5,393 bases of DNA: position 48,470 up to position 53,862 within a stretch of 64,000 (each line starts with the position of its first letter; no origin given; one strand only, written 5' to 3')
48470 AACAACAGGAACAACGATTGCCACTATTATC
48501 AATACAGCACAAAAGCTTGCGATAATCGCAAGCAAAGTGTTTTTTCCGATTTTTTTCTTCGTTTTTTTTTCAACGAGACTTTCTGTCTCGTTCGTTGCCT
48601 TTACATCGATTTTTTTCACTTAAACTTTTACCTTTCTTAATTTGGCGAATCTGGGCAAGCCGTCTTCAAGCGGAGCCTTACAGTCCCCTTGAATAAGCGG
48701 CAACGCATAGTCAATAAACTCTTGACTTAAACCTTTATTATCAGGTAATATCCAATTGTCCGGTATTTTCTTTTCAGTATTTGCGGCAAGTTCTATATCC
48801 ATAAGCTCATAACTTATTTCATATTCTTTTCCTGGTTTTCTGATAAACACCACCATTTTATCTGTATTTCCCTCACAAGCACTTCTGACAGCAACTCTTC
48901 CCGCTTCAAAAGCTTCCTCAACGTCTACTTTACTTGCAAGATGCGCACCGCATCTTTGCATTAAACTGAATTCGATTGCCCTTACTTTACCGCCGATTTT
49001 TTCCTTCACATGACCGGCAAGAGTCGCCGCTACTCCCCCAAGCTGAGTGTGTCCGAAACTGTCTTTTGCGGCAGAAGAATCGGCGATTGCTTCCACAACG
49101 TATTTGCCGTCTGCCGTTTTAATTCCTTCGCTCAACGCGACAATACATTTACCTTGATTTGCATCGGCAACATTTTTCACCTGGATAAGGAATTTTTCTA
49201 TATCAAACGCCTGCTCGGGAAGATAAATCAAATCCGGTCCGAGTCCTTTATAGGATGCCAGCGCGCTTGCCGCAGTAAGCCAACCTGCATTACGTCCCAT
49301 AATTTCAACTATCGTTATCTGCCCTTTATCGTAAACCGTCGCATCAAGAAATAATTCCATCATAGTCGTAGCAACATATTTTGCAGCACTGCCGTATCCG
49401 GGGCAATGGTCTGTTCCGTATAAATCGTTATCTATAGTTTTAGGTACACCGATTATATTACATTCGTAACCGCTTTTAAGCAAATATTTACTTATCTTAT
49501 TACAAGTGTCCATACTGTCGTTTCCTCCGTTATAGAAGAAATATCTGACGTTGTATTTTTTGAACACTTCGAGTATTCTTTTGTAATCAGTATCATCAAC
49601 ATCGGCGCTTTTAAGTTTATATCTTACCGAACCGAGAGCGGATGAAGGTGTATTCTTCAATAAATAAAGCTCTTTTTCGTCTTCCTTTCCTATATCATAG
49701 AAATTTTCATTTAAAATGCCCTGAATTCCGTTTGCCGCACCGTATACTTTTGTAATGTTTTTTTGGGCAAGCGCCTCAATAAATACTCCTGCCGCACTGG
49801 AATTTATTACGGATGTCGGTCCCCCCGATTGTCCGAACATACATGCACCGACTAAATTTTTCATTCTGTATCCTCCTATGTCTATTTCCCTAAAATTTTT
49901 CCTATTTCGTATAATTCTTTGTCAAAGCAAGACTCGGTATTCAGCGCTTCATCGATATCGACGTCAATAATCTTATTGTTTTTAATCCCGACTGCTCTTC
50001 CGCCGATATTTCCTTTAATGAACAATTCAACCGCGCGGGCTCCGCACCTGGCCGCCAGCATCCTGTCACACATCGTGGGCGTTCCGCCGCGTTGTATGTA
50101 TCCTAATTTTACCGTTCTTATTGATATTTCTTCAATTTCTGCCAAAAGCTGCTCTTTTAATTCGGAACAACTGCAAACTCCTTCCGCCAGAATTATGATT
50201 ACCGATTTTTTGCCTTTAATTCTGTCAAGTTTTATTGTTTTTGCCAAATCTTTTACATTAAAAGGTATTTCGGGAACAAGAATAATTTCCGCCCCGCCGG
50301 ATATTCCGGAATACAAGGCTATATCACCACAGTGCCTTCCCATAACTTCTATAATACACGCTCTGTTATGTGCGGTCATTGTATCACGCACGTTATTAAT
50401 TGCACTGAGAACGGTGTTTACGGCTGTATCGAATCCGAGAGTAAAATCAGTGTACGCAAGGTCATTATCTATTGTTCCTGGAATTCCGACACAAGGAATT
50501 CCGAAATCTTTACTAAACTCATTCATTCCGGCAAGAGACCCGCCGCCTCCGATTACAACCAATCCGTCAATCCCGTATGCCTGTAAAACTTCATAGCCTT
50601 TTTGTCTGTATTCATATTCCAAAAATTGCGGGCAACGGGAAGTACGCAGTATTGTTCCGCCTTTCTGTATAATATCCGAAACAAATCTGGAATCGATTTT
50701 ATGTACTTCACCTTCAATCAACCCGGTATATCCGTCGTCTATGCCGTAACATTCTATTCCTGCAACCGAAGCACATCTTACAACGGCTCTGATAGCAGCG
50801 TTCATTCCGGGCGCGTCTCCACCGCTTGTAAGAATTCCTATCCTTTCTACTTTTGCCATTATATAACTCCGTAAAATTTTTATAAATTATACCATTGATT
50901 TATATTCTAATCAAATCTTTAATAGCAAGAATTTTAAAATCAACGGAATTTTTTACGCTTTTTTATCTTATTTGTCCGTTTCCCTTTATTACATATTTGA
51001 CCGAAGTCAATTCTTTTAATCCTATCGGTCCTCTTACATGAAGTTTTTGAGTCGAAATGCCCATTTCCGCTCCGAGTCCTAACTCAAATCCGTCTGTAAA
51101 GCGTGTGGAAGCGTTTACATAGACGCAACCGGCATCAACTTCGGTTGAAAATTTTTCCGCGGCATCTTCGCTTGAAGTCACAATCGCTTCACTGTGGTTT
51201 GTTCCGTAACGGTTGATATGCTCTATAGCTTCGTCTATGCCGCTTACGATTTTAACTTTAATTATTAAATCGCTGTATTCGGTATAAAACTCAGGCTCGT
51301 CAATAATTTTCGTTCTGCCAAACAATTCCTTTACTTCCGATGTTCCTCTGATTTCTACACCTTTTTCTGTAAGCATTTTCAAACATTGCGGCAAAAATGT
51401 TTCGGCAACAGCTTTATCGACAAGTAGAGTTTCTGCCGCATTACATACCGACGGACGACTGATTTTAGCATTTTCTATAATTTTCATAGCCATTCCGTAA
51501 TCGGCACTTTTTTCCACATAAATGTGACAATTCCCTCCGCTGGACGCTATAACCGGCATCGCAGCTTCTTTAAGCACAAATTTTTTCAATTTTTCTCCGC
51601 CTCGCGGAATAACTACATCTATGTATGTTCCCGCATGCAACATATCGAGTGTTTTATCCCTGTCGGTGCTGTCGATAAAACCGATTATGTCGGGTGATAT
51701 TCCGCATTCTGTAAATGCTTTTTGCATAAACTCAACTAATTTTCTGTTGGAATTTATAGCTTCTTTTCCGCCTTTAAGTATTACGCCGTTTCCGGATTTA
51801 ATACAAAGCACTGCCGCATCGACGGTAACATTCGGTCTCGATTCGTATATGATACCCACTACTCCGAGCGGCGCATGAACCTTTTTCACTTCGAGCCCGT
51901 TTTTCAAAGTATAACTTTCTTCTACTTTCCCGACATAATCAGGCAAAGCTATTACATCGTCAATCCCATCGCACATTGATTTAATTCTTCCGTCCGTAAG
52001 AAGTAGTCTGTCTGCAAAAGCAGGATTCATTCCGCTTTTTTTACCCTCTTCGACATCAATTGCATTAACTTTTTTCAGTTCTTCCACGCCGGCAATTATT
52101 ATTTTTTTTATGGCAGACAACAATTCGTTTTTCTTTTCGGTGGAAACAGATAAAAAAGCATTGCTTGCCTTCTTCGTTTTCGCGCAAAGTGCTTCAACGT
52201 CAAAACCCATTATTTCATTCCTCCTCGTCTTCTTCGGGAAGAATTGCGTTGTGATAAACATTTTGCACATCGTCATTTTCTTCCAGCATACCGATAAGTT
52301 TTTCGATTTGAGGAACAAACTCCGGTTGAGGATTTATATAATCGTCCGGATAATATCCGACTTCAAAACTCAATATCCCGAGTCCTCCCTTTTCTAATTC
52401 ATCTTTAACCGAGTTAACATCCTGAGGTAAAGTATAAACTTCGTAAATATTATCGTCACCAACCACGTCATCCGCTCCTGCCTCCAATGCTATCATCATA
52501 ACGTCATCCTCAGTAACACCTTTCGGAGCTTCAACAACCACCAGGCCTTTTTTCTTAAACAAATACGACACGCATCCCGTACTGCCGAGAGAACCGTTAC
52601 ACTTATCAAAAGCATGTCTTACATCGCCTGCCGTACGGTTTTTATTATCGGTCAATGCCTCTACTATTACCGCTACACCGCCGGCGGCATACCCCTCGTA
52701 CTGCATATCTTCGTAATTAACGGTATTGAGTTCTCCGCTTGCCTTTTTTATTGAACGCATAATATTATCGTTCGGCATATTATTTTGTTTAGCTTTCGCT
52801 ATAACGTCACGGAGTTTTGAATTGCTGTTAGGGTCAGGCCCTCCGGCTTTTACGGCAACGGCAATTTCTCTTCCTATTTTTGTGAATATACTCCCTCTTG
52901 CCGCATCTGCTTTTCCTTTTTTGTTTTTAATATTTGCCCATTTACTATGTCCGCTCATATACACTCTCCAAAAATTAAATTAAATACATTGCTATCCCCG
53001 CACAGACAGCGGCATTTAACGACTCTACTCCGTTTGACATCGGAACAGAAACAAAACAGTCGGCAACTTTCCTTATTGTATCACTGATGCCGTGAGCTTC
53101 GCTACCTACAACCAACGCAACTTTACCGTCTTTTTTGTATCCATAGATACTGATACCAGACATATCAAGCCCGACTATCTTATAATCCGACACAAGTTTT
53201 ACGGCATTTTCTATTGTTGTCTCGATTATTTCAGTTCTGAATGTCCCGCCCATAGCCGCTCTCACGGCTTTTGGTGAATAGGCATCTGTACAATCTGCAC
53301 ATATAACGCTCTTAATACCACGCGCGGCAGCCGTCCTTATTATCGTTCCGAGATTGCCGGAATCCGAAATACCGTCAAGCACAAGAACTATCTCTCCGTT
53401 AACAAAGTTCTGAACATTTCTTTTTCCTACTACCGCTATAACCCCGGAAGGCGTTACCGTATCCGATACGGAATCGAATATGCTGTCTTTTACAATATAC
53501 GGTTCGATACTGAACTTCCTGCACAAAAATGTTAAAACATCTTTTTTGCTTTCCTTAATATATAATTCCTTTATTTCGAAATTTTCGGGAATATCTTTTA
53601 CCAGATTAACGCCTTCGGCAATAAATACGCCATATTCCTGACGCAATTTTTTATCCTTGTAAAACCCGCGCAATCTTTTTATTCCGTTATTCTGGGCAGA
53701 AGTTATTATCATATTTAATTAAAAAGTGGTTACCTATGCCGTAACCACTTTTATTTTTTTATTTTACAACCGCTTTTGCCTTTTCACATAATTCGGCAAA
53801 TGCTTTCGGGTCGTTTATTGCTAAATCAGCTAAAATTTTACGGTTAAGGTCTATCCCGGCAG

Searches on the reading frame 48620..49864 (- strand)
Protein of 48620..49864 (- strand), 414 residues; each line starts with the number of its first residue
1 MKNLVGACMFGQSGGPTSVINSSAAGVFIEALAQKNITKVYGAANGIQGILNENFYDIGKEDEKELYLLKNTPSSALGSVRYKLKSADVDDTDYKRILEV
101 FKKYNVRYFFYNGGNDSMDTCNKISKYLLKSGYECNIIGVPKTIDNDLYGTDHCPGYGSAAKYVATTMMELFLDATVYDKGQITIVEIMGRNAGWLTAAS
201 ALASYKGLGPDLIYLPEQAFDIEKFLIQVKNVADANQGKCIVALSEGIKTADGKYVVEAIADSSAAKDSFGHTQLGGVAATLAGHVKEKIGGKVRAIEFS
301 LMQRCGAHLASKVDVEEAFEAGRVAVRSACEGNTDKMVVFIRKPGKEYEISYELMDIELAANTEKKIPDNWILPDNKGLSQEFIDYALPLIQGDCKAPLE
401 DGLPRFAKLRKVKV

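Call 8: search_protein_families(library=pfam, proteins=[window:48620-49864:-], max_evalue=0.001)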
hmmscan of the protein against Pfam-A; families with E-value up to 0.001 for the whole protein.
window:48620-49864:- (414 aa): 1 family
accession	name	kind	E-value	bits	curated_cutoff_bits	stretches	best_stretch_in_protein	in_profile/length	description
PF00365.25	PFK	-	7.1e-58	196.6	30.9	1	10-294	4-273/277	Phosphofructokinase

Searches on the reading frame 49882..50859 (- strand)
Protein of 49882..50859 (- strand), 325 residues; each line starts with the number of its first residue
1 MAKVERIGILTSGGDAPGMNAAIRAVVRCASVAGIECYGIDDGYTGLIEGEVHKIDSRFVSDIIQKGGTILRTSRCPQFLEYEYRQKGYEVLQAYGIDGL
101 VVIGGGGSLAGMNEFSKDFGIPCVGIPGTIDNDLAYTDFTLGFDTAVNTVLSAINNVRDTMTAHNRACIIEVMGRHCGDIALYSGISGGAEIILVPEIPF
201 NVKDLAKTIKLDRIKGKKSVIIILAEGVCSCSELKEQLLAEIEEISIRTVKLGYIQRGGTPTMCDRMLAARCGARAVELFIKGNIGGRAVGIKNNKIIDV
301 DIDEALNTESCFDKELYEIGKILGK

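Call 8: search_protein_families(library=pfam, proteins=[window:49882-50859:-], max_evalue=0.001)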
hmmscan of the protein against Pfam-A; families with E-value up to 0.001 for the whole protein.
window:49882-50859:- (325 aa): 1 family
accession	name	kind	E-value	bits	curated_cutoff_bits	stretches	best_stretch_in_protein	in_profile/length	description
PF00365.25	PFK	-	1.7e-106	356.1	30.9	1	6-279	1-276/277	Phosphofructokinase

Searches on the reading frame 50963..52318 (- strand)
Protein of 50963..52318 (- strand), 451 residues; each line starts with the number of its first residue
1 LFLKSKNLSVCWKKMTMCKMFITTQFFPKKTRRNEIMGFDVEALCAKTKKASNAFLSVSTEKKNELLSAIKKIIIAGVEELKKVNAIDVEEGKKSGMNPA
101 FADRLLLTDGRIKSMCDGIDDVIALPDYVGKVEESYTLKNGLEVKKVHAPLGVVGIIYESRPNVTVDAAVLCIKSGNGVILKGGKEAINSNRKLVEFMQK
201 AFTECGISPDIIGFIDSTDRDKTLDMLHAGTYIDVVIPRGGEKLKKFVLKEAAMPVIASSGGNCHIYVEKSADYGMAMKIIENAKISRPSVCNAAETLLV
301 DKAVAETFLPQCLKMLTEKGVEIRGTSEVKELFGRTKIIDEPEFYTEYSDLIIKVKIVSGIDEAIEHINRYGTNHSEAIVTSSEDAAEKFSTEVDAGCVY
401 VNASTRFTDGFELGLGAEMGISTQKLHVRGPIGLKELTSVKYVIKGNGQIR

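Call 8: search_protein_families(library=pfam, proteins=[window:50963-52318:-], max_evalue=0.001)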
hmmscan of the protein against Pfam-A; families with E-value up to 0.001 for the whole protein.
window:50963-52318:- (451 aa): 1 family
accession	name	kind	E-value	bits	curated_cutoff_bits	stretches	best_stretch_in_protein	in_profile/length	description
PF00171.27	Aldedh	-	2.4e-21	76.3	23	2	40-316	30-293/461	Aldehyde dehydrogenase family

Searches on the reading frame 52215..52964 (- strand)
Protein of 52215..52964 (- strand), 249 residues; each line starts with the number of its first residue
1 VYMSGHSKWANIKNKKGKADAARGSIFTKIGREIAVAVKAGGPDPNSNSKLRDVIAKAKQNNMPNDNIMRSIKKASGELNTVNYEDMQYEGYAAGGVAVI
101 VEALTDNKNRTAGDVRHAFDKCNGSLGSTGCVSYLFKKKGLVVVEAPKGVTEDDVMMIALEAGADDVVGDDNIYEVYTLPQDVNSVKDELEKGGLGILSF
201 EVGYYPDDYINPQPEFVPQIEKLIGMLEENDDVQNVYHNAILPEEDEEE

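Call 8: search_protein_families(library=pfam, proteins=[window:52215-52964:-], max_evalue=0.001)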
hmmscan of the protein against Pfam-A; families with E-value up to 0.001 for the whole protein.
window:52215-52964:- (249 aa): 2 families
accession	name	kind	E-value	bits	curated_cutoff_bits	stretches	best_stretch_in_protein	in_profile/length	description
PF01709.26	Transcrip_reg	-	3.5e-57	193.1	27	1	84-240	1-160/160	TACO1/YebC second and third domain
PF20772.2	TACO1_YebC_N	-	1.3e-32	112.6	36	1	7-78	1-73/73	TACO1/YebC protein N-terminal domain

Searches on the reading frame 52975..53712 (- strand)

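Call 8: search_protein_families(library=pfam, proteins=[window:52975-53712:-], max_evalue=0.001)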
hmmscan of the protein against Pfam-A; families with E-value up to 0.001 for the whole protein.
window:52975-53712:- (245 aa): 3 families
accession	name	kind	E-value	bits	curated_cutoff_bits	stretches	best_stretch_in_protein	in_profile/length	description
PF00588.24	SpoU_methylase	-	6.1e-34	117.6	29.7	1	108-243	2-142/142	SpoU rRNA Methylase family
PF22435.1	MRM3-like_sub_bind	-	2.9e-10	40.8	27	1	8-93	1-84/84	MRM3-like substrate binding domain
PF08032.17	SpoU_sub_bind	-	8.8e-07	29.6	22.8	1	32-98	2-73/76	RNA 2'-O ribose methyltransferase substrate binding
